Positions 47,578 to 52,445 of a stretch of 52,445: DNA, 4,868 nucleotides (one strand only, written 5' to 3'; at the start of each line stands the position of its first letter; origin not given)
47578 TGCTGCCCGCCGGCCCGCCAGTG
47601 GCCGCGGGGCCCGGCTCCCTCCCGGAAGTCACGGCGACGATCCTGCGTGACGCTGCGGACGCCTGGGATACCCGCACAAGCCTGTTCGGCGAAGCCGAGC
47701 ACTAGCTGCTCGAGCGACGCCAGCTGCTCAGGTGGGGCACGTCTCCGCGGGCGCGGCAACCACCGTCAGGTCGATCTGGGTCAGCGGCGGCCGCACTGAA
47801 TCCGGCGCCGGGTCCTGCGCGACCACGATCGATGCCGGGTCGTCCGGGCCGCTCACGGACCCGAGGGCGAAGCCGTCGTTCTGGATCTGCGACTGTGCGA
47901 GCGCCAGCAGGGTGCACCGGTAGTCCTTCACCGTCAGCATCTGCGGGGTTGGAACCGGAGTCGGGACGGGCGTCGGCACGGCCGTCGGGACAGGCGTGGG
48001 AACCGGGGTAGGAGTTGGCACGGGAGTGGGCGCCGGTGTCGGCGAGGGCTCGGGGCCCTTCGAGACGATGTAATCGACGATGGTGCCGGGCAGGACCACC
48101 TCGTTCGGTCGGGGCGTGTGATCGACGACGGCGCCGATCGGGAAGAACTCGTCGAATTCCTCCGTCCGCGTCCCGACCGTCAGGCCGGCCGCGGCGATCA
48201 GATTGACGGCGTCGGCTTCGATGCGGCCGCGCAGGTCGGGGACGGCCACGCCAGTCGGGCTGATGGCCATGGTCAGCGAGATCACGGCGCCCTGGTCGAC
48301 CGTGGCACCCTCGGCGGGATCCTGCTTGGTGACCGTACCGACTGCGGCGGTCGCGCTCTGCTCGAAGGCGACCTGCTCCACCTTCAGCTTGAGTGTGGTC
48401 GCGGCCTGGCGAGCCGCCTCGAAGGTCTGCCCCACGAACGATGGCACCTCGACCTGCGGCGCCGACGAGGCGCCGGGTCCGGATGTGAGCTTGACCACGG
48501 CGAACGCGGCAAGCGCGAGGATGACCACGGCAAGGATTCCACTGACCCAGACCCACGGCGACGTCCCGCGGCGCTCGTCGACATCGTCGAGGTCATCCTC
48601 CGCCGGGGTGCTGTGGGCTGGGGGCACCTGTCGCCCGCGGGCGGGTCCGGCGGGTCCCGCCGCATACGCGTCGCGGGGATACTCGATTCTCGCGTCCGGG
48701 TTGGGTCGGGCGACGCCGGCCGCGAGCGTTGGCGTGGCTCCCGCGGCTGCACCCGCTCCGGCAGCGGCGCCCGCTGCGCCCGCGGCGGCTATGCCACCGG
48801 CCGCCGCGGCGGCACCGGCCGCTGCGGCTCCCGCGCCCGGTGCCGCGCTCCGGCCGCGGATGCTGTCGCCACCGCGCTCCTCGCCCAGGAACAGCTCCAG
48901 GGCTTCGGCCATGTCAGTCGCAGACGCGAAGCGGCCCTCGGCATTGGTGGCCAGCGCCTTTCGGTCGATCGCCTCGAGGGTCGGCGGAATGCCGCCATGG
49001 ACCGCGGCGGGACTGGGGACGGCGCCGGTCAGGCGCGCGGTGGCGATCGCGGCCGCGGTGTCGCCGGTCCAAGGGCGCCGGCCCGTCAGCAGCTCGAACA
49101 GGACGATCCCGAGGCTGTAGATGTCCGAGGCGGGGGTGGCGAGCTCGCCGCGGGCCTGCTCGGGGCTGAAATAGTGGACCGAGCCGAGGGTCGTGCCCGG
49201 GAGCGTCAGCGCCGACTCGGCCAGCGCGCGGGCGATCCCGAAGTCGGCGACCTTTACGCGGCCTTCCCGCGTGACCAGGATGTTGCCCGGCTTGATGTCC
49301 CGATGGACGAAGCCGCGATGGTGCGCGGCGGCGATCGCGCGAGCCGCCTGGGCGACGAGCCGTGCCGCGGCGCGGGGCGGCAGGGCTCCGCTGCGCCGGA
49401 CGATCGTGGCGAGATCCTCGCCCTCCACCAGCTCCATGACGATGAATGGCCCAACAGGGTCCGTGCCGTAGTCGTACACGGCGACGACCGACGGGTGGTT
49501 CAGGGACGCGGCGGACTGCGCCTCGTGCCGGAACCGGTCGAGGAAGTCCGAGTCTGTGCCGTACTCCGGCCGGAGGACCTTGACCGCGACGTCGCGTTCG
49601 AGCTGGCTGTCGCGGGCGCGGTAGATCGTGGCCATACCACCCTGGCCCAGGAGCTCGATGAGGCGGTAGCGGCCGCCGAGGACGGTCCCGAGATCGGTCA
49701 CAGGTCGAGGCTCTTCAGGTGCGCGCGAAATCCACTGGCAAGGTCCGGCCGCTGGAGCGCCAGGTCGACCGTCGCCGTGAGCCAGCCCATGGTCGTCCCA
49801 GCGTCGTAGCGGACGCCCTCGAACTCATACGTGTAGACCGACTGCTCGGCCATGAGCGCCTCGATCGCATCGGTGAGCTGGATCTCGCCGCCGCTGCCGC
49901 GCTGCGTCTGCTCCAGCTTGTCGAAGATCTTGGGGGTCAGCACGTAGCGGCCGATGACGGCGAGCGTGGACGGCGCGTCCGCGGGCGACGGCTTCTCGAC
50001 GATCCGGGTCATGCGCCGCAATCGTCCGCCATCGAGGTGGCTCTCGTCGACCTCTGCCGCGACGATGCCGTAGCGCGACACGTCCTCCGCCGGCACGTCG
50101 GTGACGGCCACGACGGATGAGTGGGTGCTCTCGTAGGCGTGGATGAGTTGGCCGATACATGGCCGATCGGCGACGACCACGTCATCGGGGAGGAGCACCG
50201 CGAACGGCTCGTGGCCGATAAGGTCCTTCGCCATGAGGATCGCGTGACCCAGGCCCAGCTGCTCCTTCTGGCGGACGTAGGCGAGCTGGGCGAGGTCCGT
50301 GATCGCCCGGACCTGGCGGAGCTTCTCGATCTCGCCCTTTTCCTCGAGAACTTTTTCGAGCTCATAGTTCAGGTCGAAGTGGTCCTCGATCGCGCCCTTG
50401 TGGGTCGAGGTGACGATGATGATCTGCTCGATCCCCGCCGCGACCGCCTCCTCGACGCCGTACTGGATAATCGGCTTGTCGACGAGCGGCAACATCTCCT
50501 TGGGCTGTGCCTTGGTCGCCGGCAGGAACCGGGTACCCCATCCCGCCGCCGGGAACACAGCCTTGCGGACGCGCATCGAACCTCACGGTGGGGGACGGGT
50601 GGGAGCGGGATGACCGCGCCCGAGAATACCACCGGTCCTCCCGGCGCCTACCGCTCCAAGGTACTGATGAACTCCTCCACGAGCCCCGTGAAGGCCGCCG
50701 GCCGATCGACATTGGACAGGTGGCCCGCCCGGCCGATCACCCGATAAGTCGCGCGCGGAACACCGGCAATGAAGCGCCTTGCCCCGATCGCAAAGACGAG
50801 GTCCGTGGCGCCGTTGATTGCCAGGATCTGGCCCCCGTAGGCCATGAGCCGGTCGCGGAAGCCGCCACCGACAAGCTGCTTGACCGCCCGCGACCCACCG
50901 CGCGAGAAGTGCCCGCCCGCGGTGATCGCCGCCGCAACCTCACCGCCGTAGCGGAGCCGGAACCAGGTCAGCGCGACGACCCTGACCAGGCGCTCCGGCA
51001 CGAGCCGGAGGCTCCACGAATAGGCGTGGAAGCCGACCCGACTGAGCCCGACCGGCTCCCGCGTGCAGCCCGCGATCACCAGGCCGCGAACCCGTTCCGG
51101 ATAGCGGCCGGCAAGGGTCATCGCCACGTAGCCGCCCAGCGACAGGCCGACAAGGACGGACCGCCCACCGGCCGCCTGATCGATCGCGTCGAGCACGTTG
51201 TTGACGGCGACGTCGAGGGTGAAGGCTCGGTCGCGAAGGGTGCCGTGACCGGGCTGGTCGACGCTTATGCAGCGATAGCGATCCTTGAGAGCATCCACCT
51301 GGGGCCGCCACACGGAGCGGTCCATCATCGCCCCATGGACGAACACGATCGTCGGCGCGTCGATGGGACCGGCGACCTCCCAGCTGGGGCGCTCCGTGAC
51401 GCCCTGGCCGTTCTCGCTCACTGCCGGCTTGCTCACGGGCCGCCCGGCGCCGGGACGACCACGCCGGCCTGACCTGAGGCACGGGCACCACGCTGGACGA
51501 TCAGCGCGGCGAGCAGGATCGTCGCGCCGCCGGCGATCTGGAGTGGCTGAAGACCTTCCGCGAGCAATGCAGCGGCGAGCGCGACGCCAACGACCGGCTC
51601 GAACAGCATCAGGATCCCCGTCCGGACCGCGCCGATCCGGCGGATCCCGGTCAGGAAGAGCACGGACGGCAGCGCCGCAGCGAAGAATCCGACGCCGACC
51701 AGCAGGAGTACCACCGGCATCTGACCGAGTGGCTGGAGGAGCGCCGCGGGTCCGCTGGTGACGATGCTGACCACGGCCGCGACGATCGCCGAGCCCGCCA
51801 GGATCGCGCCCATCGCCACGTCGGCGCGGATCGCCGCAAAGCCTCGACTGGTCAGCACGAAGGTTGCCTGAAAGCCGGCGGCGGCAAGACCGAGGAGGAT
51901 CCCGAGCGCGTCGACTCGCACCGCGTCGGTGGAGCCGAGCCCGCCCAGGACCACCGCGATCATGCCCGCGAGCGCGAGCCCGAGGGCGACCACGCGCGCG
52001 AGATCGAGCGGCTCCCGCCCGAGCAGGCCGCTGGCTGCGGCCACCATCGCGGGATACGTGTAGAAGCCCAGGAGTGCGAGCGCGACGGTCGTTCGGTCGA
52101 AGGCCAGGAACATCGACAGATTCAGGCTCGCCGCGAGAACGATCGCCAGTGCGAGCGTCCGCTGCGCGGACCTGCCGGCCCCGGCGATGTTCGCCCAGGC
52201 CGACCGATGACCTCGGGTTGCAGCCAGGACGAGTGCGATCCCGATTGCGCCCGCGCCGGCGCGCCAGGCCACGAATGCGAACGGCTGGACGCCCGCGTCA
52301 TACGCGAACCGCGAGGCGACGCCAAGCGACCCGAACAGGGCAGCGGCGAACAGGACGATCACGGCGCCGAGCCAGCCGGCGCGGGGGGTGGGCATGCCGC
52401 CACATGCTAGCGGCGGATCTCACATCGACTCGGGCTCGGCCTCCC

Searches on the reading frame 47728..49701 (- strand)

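Call 13: search_protein_families(library=pfam, proteins=[window:47728-49701:-], max_evalue=0.001)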
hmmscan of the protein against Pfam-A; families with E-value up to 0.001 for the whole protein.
window:47728-49701:- (657 aa): 7 families
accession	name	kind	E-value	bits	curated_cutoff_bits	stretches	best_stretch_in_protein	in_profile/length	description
PF00069.31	Pkinase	-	3.2e-47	161.6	31.7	1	12-220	1-206/263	Protein kinase domain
PF07714.23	PK_Tyr_Ser-Thr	-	2.1e-34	119.4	23.1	1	14-219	3-213/258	Protein tyrosine and serine/threonine kinase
PF03793.24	PASTA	-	1.4e-27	95.8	23.2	2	417-478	1-62/64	PASTA domain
PF03109.22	ABC1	-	3.1e-10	40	22.9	1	52-163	115-220/244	ABC1 atypical kinase-like domain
PF01636.29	APH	-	8.1e-08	32.8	23.2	1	112-155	151-195/239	Phosphotransferase enzyme family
PF14531.12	Kinase-like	-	1.8e-05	24.6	25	1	104-219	139-259/289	Kinase-like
PF06293.20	Kdo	-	0.00021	21.3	21.3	1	86-154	93-166/207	Lipopolysaccharide kinase (Kdo/WaaP) family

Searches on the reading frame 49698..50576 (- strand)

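Call 13: search_protein_families(library=pfam, proteins=[window:49698-50576:-], max_evalue=0.001)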
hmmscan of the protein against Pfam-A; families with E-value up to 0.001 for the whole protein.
window:49698-50576:- (292 aa): 2 families
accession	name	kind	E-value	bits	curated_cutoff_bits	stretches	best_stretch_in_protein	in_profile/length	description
PF00483.29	NTP_transferase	-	1.1e-33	117.3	21.2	1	8-271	4-241/245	Nucleotidyl transferase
PF12804.13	NTP_transf_3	-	2.5e-08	34.7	27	1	7-160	2-123/160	MobA-like NTP transferase domain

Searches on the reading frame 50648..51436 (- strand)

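Call 98: search_protein_families(library=pfam, proteins=[window:50648-51436:-], max_evalue=0.001)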
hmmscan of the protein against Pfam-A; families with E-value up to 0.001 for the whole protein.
window:50648-51436:- (262 aa): 3 families
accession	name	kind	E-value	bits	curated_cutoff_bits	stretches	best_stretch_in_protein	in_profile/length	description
PF00561.26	Abhydrolase_1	-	4.9e-21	75.9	25.8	1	28-124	1-102/245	alpha/beta hydrolase fold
PF12697.13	Abhydrolase_6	-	7.9e-21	76.1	26.3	1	30-249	1-214/217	Alpha/beta hydrolase family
PF12146.15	Hydrolase_4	-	9.9e-08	32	27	1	29-127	6-112/239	Serine aminopeptidase, S33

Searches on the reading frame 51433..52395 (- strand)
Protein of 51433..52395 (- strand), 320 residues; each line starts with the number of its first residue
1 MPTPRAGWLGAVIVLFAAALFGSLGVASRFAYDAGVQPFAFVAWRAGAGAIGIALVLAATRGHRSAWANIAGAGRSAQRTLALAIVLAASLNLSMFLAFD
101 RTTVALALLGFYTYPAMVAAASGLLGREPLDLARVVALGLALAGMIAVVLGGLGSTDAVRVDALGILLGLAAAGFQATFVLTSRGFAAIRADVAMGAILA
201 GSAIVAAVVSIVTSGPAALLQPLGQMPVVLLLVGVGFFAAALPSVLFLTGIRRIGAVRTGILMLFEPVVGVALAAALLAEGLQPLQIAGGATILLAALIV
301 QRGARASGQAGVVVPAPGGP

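Call 98: search_protein_families(library=pfam, proteins=[window:51433-52395:-], max_evalue=0.001)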
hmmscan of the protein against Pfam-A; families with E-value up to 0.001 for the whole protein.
window:51433-52395:- (320 aa): 1 family
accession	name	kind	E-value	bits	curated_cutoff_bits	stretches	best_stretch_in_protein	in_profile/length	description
PF00892.27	EamA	-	2.4e-18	67.2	28.2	2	9-149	2-134/135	EamA-like transporter family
